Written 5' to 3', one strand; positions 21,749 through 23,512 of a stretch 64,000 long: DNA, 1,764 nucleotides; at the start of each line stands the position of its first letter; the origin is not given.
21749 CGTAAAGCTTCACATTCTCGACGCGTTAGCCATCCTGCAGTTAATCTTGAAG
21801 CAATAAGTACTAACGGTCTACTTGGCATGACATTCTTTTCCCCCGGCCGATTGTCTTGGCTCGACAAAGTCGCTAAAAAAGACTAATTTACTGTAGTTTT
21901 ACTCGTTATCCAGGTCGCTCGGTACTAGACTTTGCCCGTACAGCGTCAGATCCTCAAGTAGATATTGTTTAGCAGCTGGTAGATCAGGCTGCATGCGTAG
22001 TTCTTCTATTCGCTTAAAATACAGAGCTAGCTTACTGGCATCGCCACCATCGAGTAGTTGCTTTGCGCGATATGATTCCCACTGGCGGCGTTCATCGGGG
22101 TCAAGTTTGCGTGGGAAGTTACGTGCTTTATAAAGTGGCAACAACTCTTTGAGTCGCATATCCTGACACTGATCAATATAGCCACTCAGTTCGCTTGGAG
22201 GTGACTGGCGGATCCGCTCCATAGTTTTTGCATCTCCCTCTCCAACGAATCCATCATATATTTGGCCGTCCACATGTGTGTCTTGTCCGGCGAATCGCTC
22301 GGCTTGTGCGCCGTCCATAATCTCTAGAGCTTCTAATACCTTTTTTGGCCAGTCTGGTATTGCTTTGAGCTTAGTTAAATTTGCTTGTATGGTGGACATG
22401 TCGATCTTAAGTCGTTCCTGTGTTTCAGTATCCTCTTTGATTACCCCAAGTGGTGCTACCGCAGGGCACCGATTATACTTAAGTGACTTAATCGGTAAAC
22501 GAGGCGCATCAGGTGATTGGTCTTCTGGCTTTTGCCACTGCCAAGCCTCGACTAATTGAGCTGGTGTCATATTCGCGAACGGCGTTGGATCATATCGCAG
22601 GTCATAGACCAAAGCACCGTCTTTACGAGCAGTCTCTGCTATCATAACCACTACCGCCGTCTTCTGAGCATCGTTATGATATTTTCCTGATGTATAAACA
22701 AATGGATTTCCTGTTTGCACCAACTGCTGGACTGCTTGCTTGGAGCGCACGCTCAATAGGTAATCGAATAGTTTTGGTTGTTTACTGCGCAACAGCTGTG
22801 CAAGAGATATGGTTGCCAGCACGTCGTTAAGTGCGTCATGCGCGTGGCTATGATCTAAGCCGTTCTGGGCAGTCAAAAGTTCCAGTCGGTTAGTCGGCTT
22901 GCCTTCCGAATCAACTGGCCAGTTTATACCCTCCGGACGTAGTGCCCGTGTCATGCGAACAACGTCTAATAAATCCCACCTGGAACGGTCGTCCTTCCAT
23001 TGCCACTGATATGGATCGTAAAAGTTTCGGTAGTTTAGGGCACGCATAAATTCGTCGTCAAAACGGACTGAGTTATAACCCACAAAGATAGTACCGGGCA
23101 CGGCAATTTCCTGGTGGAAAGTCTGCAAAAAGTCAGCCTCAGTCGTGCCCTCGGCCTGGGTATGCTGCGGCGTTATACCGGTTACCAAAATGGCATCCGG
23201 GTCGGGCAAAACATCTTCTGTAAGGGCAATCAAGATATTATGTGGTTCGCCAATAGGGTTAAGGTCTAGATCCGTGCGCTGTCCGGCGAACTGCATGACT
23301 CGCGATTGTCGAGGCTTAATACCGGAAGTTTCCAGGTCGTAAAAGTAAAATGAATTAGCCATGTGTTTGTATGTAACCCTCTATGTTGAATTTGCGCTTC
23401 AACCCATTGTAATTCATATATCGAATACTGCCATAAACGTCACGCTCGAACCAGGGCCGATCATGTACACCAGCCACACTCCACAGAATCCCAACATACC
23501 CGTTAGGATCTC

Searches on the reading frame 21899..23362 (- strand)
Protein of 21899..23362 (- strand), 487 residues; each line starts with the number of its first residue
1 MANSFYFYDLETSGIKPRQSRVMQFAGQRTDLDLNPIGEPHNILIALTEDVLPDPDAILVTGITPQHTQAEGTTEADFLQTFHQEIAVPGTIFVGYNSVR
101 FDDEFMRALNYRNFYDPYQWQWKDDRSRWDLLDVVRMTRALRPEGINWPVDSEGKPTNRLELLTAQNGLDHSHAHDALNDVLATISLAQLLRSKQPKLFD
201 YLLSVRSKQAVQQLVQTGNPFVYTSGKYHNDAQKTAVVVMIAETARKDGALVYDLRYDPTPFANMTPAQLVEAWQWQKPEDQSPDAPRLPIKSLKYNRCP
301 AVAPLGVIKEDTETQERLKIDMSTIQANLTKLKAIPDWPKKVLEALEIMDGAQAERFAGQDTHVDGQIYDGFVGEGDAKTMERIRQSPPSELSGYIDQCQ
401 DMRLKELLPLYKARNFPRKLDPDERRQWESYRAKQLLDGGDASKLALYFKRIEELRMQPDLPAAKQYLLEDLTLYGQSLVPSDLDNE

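Call 42: search_protein_families(library=ncbifam, proteins=[window:21899-23362:-], max_evalue=0.00001)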
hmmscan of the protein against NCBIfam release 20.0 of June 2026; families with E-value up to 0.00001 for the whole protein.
window:21899-23362:- (487 aa): 3 families
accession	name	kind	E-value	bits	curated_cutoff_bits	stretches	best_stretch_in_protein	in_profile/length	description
NF008746.0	PRK11779.1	equivalog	2e-151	504.9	260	1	2-480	6-474/477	exodeoxyribonuclease I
NF005927.0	PRK07942.1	subfamily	7.3e-07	29.1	186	1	6-213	10-199/232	DNA polymerase III subunit epsilon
TIGR01405.1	polC_Gram_pos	equivalog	6.3e-06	24.1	1043.45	1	4-189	190-348/1211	DNA polymerase III subunit alpha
